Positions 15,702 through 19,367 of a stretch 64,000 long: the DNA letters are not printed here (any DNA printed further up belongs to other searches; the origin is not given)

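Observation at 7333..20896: Convergent two-operon cluster: six radical-SAM domains, two PqqD-like proteins and a 22-Cys precursor-like ORF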

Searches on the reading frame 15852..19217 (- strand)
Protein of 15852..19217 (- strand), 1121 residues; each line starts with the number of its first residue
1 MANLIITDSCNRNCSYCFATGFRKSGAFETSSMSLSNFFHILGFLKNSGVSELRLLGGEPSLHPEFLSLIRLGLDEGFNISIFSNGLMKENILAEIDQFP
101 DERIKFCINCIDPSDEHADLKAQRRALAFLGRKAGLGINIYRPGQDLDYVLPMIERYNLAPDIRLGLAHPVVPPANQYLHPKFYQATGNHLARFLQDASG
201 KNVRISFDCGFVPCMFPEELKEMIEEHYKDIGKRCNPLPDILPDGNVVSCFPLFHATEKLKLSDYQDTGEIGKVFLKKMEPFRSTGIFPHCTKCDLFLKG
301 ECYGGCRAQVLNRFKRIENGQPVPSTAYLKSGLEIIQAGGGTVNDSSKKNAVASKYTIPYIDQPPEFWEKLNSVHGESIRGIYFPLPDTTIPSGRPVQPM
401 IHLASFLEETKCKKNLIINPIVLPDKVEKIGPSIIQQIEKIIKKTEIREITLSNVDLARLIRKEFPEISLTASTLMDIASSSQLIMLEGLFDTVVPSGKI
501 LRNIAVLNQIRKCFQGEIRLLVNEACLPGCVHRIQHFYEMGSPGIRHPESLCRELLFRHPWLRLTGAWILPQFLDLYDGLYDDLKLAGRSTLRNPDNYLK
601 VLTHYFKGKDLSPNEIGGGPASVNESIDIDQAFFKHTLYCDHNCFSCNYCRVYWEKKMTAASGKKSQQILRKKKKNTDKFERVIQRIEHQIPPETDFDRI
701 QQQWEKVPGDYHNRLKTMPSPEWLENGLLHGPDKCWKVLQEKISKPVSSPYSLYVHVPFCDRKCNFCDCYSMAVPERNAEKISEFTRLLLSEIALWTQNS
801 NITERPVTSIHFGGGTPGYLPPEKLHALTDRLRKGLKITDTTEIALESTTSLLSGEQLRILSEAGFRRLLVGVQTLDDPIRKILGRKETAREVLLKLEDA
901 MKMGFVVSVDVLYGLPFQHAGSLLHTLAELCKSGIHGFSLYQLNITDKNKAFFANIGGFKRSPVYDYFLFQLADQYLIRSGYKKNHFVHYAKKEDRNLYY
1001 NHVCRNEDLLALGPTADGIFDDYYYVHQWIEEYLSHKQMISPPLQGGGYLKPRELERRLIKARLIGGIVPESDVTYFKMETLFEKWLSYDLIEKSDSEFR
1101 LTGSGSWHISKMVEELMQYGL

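Call 3: search_protein_families(library=pfam, proteins=[window:15852-19217:-], max_evalue=0.01)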
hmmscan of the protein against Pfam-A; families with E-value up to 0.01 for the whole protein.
window:15852-19217:- (1121 aa): 3 families
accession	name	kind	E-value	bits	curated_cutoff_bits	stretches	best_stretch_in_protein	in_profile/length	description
PF04055.27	Radical_SAM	-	4.1e-36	125.1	29.5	2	754-927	1-163/166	Radical SAM superfamily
PF13353.11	Fer4_12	-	1.3e-06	29.2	22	1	8-91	13-96/137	4Fe-4S single cluster domain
PF01136.24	Peptidase_U32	-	0.0035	17.1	22.4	0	441-489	10-58/233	Peptidase family U32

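Call 4: search_protein_families(library=ncbifam, proteins=[window:15852-19217:-], max_evalue=0.01)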
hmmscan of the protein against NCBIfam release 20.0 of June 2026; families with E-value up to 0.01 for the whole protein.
window:15852-19217:- (1121 aa): 54 families (the best 25 are shown)
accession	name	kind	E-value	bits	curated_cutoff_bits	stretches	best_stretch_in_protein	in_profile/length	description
TIGR04107.1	rSAM_HutW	equivalog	3.5e-60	204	400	1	732-1119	21-417/419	heme anaerobic degradation radical SAM methyltransferase ChuW/HutW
TIGR00539.1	hemN_rel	equivalog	1.4e-37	129.7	205.4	1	752-1021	2-265/361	radical SAM family heme chaperone HemW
TIGR00538.1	hemN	equivalog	1.2e-35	123.2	324.95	1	748-950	47-247/454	oxygen-independent coproporphyrinogen III oxidase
NF006067.1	PRK08208.1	equivalog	6.9e-35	120.8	380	1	739-1034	24-315/427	STM4012 family radical SAM protein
TIGR03994.1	rSAM_HemZ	equivalog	3e-28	99.1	321.4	1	748-932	82-265/401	coproporphyrinogen dehydrogenase HemZ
NF005133.0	PRK06582.1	equivalog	2.8e-25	89.1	597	1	750-1017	11-275/390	coproporphyrinogen III oxidase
NF006064.0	PRK08207.2-2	equivalog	6.3e-23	81.5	504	1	750-948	144-343/465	coproporphyrinogen III oxidase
NF006385.0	PRK08629.1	equivalog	3e-20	72.4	355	1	749-1029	51-318/439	coproporphyrinogen III oxidase family protein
TIGR02666.1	moaA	equivalog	4.9e-20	71.8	284.05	2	6-113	16-127/336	GTP 3',8-cyclase MoaA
NF004567.0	PRK05904.1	equivalog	8.9e-19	67.9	355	1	753-948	9-197/353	coproporphyrinogen III oxidase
NF006061.0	PRK08207.1-4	equivalog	5.6e-17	61.7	702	1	750-932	173-357/501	coproporphyrinogen III oxidase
TIGR02668.1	moaA_archaeal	equivalog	1.8e-15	56.7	325.25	1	5-114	15-122/303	GTP 3',8-cyclase MoaA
NF006060.0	PRK08207.1-3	equivalog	3.4e-15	55.8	653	1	747-935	146-336/477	coproporphyrinogen III oxidase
NF038283.1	viperin_w_prok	equivalog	5.1e-15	55.4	180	1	2-96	4-103/281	viperin family antiviral radical SAM protein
NF001199.0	PRK00164.2-1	equivalog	5.7e-14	52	231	1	5-114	17-124/308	GTP 3',8-cyclase MoaA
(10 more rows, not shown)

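Call 10: find_homologous_proteins(query=window:15852-19217:-)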
Query window:15852-19217:- (1121 aa): 159 proteins with E <= 0.001 among 8000 candidates; the best 120 are listed.
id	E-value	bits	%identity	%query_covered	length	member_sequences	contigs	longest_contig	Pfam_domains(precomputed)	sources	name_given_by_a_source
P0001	0.0e+0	2289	100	86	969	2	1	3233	PF04055.28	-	-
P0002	0.0e+0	1785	66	100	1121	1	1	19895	PF04055.28,PF13353.12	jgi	jgi:coproporphyrinogen III oxidase-like Fe-S oxidoreductase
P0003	0.0e+0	1549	61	97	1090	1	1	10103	PF04055.28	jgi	jgi:coproporphyrinogen III oxidase-like Fe-S oxidoreductase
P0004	0.0e+0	1409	56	97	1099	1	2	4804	PF04055.28,PF13353.12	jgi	-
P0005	0.0e+0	1389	53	100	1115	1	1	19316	PF04055.28,PF13353.12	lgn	-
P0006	0.0e+0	1288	50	97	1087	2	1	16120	PF04055.28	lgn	-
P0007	1.7e-288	978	55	69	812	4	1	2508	PF04055.28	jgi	-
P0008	5.2e-284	963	37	74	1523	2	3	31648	PF04055.28,PF13353.12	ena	-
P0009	2.9e-276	938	42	59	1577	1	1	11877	PF04055.28,PF13353.12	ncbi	-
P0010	1.4e-257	876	41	58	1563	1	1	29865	PF04055.28,PF13353.12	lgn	-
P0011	2.0e-186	640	45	58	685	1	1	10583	PF04055.28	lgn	-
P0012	2.8e-183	630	44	59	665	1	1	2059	PF04055.28,PF13353.12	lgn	-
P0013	1.3e-181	624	44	58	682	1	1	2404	PF04055.28,PF13353.12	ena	-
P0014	2.5e-181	623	44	58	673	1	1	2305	PF04055.28,PF13353.12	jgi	jgi:hypothetical protein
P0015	4.6e-181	622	44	60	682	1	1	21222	PF04055.28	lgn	-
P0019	1.2e-179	618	44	62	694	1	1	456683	PF04055.28,PF13353.12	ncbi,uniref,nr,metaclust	ncbi:radical SAM domain protein [Candidatus Vecturithrix granuli]|uniref:Radical SAM domain protein 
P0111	2.7e-155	537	39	59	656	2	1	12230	PF01136.26,PF04055.28,PF13353.12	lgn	-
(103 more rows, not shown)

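Call 11: find_encoding_contigs(protein=P0002, flank=10000, max_places=3)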
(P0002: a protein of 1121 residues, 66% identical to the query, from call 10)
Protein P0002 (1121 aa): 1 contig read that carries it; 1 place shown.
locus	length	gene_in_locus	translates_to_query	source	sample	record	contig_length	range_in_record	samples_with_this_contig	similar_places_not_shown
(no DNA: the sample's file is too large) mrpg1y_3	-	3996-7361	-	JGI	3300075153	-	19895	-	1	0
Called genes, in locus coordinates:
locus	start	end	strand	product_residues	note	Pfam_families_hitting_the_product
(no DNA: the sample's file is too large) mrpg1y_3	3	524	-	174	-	?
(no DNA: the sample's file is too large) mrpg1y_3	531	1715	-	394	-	PF06935:DUF1284 (weak)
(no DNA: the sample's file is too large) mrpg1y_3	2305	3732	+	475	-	PF04055:Radical_SAM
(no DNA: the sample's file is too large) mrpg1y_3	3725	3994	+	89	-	-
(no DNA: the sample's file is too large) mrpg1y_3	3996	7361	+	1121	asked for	PF04055:Radical_SAM, PF13353:Fer4_12 (weak), PF04055:Radical_SAM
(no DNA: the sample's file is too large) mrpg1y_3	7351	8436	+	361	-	PF00248:Aldo_ket_red, PF13187:Fer4_9 (weak)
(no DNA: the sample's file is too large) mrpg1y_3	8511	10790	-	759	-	PF13360:PQQ_2, PF13570:Beta-prop_ACSF4, PF13360:PQQ_2, PF13570:Beta-prop_ACSF4, PF13360:PQQ_2, PF13570:Beta-prop_ACSF4 (weak), PF00515:TPR_1 (weak), PF18962:Por_Secre_tail, +8 more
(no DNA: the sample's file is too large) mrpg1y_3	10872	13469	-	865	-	PF01011:PQQ (faint), PF13360:PQQ_2, PF13570:Beta-prop_ACSF4, PF13360:PQQ_2 (weak), PF13570:Beta-prop_ACSF4, PF25292:Beta-prop_CGLA (weak), PF13360:PQQ_2, PF18962:Por_Secre_tail, +3 more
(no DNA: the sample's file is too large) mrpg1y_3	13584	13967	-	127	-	-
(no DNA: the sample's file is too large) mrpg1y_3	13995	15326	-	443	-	PF04055:Radical_SAM, PF13353:Fer4_12 (weak)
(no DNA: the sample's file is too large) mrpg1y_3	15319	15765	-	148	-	-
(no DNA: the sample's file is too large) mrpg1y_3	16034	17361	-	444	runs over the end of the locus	PF04055:Radical_SAM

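Call 12: find_encoding_contigs(protein=P0005, flank=10000, max_places=3)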
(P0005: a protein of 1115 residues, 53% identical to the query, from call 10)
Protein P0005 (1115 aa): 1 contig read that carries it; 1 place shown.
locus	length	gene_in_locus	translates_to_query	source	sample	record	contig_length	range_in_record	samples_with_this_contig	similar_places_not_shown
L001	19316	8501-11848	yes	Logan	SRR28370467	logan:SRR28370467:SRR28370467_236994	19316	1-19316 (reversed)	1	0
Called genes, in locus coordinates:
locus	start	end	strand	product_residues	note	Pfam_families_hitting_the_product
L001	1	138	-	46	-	?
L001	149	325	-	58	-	-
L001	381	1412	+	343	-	PF13353:Fer4_12 (weak), PF04055:Radical_SAM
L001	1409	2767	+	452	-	PF04055:Radical_SAM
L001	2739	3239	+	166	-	-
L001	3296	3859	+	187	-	-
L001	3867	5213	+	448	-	PF04055:Radical_SAM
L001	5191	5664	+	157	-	-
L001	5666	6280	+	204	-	PF13505:OMP_b-brl (weak)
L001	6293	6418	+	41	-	-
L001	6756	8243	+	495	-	PF04055:Radical_SAM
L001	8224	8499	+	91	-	-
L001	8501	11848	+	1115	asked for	PF04055:Radical_SAM, PF13353:Fer4_12, PF04055:Radical_SAM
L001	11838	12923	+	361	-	PF00248:Aldo_ket_red, PF13183:Fer4_8 (weak), PF13187:Fer4_9 (weak)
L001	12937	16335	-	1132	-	PF01011:PQQ (faint), PF13360:PQQ_2, PF13570:Beta-prop_ACSF4, PF25292:Beta-prop_CGLA (faint), PF13360:PQQ_2, PF13570:Beta-prop_ACSF4, PF19081:Ig_7 (faint), PF18962:Por_Secre_tail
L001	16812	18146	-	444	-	PF04055:Radical_SAM, PF13353:Fer4_12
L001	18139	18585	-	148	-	-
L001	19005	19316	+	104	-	?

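Call 15: find_encoding_contigs(protein=P0008, flank=10000, max_places=2)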
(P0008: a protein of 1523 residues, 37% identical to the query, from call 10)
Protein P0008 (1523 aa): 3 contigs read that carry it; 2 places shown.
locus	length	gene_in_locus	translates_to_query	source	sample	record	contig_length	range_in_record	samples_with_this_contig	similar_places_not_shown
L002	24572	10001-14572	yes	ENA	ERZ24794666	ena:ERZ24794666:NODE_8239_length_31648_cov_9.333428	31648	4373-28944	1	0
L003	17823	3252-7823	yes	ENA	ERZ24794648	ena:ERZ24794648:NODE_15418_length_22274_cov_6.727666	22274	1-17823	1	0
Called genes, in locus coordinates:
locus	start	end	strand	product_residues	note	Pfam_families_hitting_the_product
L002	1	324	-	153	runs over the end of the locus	-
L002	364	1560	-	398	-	-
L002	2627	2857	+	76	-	-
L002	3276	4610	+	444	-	PF04055:Radical_SAM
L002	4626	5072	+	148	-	-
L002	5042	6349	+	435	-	-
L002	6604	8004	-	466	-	PF20042:DUF6444, PF03050:DDE_Tnp_IS66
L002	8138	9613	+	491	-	-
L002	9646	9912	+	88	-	-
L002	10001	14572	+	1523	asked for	PF04055:Radical_SAM (weak), PF13353:Fer4_12 (faint), PF04055:Radical_SAM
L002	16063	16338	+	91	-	-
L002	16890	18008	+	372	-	-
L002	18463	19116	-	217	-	PF00092:VWA, PF13519:VWA_2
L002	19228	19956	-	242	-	-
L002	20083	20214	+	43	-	-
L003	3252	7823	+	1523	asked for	PF04055:Radical_SAM (weak), PF13353:Fer4_12 (faint), PF04055:Radical_SAM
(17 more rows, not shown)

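Call 16: find_encoding_contigs(protein=P0019, flank=10000, max_places=2)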
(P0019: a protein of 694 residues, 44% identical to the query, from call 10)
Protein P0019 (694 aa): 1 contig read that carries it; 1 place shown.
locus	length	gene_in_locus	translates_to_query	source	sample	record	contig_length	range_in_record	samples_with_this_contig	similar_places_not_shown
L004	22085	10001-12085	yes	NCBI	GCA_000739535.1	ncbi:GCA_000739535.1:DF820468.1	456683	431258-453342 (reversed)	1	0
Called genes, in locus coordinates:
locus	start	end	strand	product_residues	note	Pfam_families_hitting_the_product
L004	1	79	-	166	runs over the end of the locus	PF04290:DctQ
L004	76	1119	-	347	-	PF03480:DctP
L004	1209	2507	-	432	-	PF06808:DctM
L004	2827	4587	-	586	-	PF14516:AAA_35, PF13401:AAA_22 (faint)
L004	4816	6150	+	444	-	PF04055:Radical_SAM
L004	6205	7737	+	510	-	-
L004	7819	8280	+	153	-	-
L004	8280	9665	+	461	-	PF04055:Radical_SAM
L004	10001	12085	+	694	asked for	PF04055:Radical_SAM, PF13353:Fer4_12 (weak)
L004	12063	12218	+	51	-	-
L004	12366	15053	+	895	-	PF04055:Radical_SAM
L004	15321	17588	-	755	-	-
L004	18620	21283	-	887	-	PF06271:RDD, PF13360:PQQ_2 (weak)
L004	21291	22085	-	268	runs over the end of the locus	PF02163:Peptidase_M50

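Call 23: search_solved_structures(query=window:15852-19217:-, max_evalue=0.01)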
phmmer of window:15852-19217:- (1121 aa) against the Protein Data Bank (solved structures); distinct sequences matched with E-value up to 0.01: 14.
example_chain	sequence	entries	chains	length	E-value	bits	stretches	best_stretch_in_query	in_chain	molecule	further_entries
1olt_A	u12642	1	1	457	1.9e-24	88.8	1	742-996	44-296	OXYGEN-INDEPENDENT COPROPORPHYRINOGEN III OXIDASE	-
9p2u_A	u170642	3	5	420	7.6e-18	66.9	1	752-947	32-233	Radical S-adenosylmethionine methyltransferase NocN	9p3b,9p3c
7vob_C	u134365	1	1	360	9.8e-08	33.5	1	6-98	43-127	Cytosylglucuronate decarboxylase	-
7voc_C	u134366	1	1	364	1e-07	33.4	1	6-98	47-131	Cytosylglucuronate decarboxylase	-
7tol_A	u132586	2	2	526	9.6e-06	26.9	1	1-92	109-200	glycerol dibiphytanyl glycerol tetraether - macrocyclic archaeol synthase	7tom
6efn_A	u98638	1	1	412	1.2e-05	26.5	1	4-93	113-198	Sporulation killing factor maturation protein SkfB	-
9dfn_A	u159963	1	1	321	0.00033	21.8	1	3-87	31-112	Radical SAM core domain-containing protein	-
9dfu_A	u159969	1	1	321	0.00065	20.8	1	3-87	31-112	Radical SAM core domain-containing protein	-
1tv7_A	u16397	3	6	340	0.00073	20.6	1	4-156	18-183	Molybdenum cofactor biosynthesis protein A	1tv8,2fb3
2fb2_A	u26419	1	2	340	0.0012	19.9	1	4-156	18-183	Molybdenum cofactor biosynthesis protein A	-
6b4c_A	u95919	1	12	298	0.0029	18.7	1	6-95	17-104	Viperin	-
9dgw_A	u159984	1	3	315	0.0032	18.5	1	6-95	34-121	Radical SAM core domain-containing protein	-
9dfw_A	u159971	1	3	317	0.0033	18.5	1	6-95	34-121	Radical SAM core domain-containing protein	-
7n7i_A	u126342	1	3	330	0.0035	18.4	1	6-95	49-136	Viperin-like enzyme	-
